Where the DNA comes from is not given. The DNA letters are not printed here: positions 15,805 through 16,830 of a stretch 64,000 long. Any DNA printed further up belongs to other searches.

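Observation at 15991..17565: Unnamed ~200-aa secreted domain family present in three copies with conserved ADFGDFA, HxH(I/L)(D/N)F and GAY(L/M)I(E/D) blocks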

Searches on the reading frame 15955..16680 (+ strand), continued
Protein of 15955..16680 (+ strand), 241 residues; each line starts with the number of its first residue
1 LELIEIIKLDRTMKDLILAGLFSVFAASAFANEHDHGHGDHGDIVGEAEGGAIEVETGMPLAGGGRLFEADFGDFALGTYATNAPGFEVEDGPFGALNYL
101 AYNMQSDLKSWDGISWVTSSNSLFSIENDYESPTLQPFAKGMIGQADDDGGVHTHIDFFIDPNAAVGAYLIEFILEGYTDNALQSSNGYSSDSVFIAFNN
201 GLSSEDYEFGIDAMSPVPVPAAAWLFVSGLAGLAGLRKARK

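Call 51: search_protein_families(library=ncbifam, proteins=[L002:3958-4812:-, L002:4917-5771:+, P0102, P0012, P0080], max_evalue=0.1)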
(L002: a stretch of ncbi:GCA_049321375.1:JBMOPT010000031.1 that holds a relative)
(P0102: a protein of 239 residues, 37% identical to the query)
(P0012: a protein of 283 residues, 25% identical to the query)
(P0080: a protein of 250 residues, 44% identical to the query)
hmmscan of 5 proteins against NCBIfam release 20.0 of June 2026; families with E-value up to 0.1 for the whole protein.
L002:3958-4812:- (284 aa): 13 families
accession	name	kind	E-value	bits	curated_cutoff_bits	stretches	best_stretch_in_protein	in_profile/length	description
NF040463.1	all3515_fam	subfamily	1.1e-81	274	75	1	32-262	1-227/227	all3515 family Zur-repressed PEP-CTERM protein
NF038126.1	PEP_CTERM_FxDxF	subfamily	4.4e-08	33.5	50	1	246-282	130-165/165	FxDxF family PEP-CTERM protein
NF038129.1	PEP_NF038129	equivalog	1.5e-07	31.5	65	1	210-282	118-194/194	NF038129 family PEP-CTERM protein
NF035944.1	PEPxxWA-CTERM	domain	7e-07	29.1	35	1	259-281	1-23/24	PEPxxWA-CTERM sorting domain-containing protein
NF038119.1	PEP_CTERM_MHFG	equivalog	1e-05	26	100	1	253-283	230-260/260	MHFG family PEP-CTERM protein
NF038120.1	PEP_CTERM_QFxxD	subfamily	5.8e-05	23.1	80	1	244-282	178-214/215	NF038120 family PEP-CTERM protein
NF038124.1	PEP_CTERM_TLD_A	exception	0.00012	21.8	100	1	253-282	206-234/235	PEP_CTERM-anchored TLD domain-containing protein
NF038118.1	PEP_CTERM_CCXG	equivalog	0.00087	19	90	1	256-282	173-199/199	CCXG family PEP-CTERM protein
NF033554.9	floc_PepA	equivalog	0.0028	17.5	80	1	188-282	170-260/261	flocculation-associated PEP-CTERM protein PepA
TIGR02595.1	PEP_CTERM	domain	0.0029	18.3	16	1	259-282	1-21/24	PEP-CTERM sorting domain-containing protein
NF041538.1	PEP_EDSA_1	subfamily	0.0067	16.1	100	1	254-282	281-307/307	EDSAP-1 family PEP-CTERM protein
NF038125.1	PEP_CTERM_THxN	subfamily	0.035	13.7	85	1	244-281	206-245/246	THxN family PEP-CTERM protein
NF033947.0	PEP-cistern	hypoth_equivalog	0.049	13.4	60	1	251-279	165-193/195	cistern family PEP-CTERM protein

L002:4917-5771:+ (284 aa): 10 families
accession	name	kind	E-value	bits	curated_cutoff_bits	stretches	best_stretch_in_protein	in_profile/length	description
NF038129.1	PEP_NF038129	equivalog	6.1e-07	29.5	65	1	256-281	168-193/194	NF038129 family PEP-CTERM protein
NF035944.1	PEPxxWA-CTERM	domain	1.1e-05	25.3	35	1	259-281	1-23/24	PEPxxWA-CTERM sorting domain-containing protein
NF041538.1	PEP_EDSA_1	subfamily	4.2e-05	23.4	100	1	217-281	236-306/307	EDSAP-1 family PEP-CTERM protein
NF038119.1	PEP_CTERM_MHFG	equivalog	0.00014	22.3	100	1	247-281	224-258/260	MHFG family PEP-CTERM protein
TIGR02595.1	PEP_CTERM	domain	0.00024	21.7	16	1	259-282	1-23/24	PEP-CTERM sorting domain-containing protein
NF038126.1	PEP_CTERM_FxDxF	subfamily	0.00063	20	50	1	258-281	141-164/165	FxDxF family PEP-CTERM protein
NF038120.1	PEP_CTERM_QFxxD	subfamily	0.0018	18.2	80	1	258-281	192-212/215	NF038120 family PEP-CTERM protein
NF038118.1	PEP_CTERM_CCXG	equivalog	0.019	14.6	90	1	244-281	160-198/199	CCXG family PEP-CTERM protein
NF038124.1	PEP_CTERM_TLD_A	exception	0.059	12.9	100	1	253-281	209-232/235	PEP_CTERM-anchored TLD domain-containing protein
NF041927.1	Xrt_dep_XDP1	equivalog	0.082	12.9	125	0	258-281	218-241/242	exosortase-dependent surface protein XDP1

P0102 (239 aa): 12 families
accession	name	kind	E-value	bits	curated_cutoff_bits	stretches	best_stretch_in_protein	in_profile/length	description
NF035944.1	PEPxxWA-CTERM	domain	2.1e-11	43.5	35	1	213-236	1-24/24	PEPxxWA-CTERM sorting domain-containing protein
NF038126.1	PEP_CTERM_FxDxF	subfamily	7.7e-11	42.5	50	1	196-236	127-165/165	FxDxF family PEP-CTERM protein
NF038129.1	PEP_NF038129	equivalog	1.2e-07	31.7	65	1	181-236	138-194/194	NF038129 family PEP-CTERM protein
NF038119.1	PEP_CTERM_MHFG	equivalog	1.2e-06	29.1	100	1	205-237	228-260/260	MHFG family PEP-CTERM protein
NF033554.9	floc_PepA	equivalog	4.2e-06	26.8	80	1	124-237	151-259/261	flocculation-associated PEP-CTERM protein PepA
TIGR02595.1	PEP_CTERM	domain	6e-05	23.6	16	1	213-237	1-23/24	PEP-CTERM sorting domain-containing protein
NF038124.1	PEP_CTERM_TLD_A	exception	0.00029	20.5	100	1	211-236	209-234/235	PEP_CTERM-anchored TLD domain-containing protein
NF038120.1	PEP_CTERM_QFxxD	subfamily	0.00049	20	80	1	210-236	190-214/215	NF038120 family PEP-CTERM protein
NF038118.1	PEP_CTERM_CCXG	equivalog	0.0012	18.6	90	1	209-236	172-199/199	CCXG family PEP-CTERM protein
NF033947.0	PEP-cistern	hypoth_equivalog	0.0031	17.3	60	1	208-235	168-195/195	cistern family PEP-CTERM protein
NF041538.1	PEP_EDSA_1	subfamily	0.0033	17.1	100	1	210-236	282-307/307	EDSAP-1 family PEP-CTERM protein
NF038125.1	PEP_CTERM_THxN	subfamily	0.048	13.2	85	1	198-236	209-244/246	THxN family PEP-CTERM protein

P0012 (283 aa): 0 families

P0080 (250 aa): 6 families
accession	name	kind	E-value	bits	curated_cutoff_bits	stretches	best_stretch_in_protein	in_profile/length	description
NF033554.9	floc_PepA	equivalog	9.7e-09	35.4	80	1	114-247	148-260/261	flocculation-associated PEP-CTERM protein PepA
TIGR03370.1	VPLPA-CTERM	domain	0.00017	21.5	25.35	1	224-247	1-24/25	VPLPA-CTERM sorting domain-containing protein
NF041538.1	PEP_EDSA_1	subfamily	0.001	18.8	100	1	194-247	246-307/307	EDSAP-1 family PEP-CTERM protein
NF046088.1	anchor_EppA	equivalog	0.014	15.8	90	1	222-246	31-55/58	EPS-associated small membrane protein EppA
NF041927.1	Xrt_dep_XDP1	equivalog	0.056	13.4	125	0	222-247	217-242/242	exosortase-dependent surface protein XDP1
NF038125.1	PEP_CTERM_THxN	subfamily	0.077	12.6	85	0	210-247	209-246/246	THxN family PEP-CTERM protein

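Call 55: search_solved_structures(query=A2, max_evalue=10)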
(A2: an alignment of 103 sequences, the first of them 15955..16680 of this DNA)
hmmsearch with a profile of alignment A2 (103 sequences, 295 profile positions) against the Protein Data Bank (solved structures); distinct sequences matched with E-value up to 10: 3.
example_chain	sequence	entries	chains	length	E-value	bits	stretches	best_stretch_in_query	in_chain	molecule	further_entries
8a9m_A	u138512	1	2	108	0.34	13.1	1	79-147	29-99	Agglutinin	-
1jpc_A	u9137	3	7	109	0.5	12.5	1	78-147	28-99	AGGLUTININ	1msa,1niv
1bwq_A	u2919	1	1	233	1.1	11.4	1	67-114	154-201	PLATELET-ACTIVATING FACTOR ACETYLHYDROLASE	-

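Call 79: find_encoding_contigs(protein=P0155, flank=8000, max_places=3)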
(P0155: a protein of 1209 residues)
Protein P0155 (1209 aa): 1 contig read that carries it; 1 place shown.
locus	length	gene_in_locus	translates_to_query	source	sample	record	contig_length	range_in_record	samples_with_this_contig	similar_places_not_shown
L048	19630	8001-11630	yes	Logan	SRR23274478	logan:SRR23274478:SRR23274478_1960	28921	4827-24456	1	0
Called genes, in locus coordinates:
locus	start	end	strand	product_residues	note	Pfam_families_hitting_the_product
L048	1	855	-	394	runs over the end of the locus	PF00108:Thiolase_N, PF00109:ketoacyl-synt (weak), PF02803:Thiolase_C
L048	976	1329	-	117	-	PF09361:Phasin_2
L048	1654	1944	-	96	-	PF00578:AhpC-TSA (weak)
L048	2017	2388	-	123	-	-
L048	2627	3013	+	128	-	-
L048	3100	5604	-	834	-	PF01564:Spermine_synth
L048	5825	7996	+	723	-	PF07715:Plug, PF00593:TonB_dep_Rec_b-barrel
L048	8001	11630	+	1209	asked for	PF12951:PATR, PF03797:Autotransporter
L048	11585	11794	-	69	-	-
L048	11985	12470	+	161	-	PF01475:FUR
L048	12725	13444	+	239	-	-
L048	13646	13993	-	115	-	-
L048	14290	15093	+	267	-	-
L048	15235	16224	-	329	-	PF02492:cobW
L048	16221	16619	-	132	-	PF03203:MerC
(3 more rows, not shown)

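Call 81: search_protein_families(library=pfam, alignment_id=A2, max_evalue=0.01)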
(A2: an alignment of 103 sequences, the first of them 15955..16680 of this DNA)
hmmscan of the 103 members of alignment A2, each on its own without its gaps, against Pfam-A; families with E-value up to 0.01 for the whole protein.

A. member 1, window:15955-16680:+ (241 aa): 0 families

B. families by the number of members that match (of 103 scanned): 3 families
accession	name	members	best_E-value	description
PF07589.16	PEP-CTERM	10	1.8e-09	PEP-CTERM motif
PF02412.23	TSP_3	1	2.1e-07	Thrombospondin type 3 repeat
PF20419.3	DUF6701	1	0.0095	Family of unknown function (DUF6701)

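Call 90: find_encoding_contigs(protein=P0185, flank=7000, max_places=2)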
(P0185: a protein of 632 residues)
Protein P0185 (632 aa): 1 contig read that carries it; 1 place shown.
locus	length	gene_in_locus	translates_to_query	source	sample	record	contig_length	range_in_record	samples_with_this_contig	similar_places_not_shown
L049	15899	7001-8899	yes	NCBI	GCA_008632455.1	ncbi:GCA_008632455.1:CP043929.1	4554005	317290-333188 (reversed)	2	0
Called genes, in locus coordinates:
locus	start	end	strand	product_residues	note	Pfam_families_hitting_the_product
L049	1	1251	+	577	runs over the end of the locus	PF07969:Amidohydro_3, PF01979:Amidohydro_1 (faint)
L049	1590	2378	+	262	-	PF02649:GCHY-1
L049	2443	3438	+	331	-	PF02492:cobW, PF07683:CobW_C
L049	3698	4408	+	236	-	-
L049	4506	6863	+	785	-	PF07715:Plug, PF00593:TonB_dep_Rec_b-barrel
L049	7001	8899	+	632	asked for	PF02010:REJ (weak), PF00801:PKD (faint), PF18911:PKD_4, PF21027:Sde0182_C (faint), PF22352:K319L-like_PKD, PF02010:REJ, PF22352:K319L-like_PKD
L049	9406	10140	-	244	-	-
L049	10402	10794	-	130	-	-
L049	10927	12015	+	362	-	PF05598:DUF772, PF01609:DDE_Tnp_1, PF13751:DDE_Tnp_1_6 (weak)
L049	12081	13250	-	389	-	-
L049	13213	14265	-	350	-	PF04245:NA37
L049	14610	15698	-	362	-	PF05598:DUF772, PF01609:DDE_Tnp_1, PF13751:DDE_Tnp_1_6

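Call 91: find_encoding_contigs(protein=P0135, flank=7000, max_places=2)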
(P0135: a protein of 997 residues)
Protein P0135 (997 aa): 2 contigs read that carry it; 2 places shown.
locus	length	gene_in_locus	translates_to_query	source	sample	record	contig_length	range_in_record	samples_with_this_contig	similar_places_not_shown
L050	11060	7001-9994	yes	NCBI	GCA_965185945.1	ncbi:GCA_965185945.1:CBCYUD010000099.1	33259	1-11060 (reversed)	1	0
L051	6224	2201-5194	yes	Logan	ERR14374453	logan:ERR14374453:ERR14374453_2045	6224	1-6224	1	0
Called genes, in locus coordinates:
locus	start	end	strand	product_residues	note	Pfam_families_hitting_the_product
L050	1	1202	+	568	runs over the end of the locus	PF28550:DUF8436, PF03486:HI0933_like (faint), PF07992:Pyr_redox_2 (faint), PF01593:Amino_oxidase (faint), PF01266:DAO (weak), PF21688:FAD-depend_C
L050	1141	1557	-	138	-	PF01475:FUR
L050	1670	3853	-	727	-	-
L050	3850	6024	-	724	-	PF07715:Plug, PF00593:TonB_dep_Rec_b-barrel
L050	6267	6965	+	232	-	-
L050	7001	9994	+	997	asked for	PF27521:ADGRF2P_N (faint)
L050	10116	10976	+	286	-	PF07589:PEP_exosort_dom (weak)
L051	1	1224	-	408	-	?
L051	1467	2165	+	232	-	-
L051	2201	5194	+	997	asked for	PF27521:ADGRF2P_N (faint)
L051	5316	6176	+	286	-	PF07589:PEP_exosort_dom (weak)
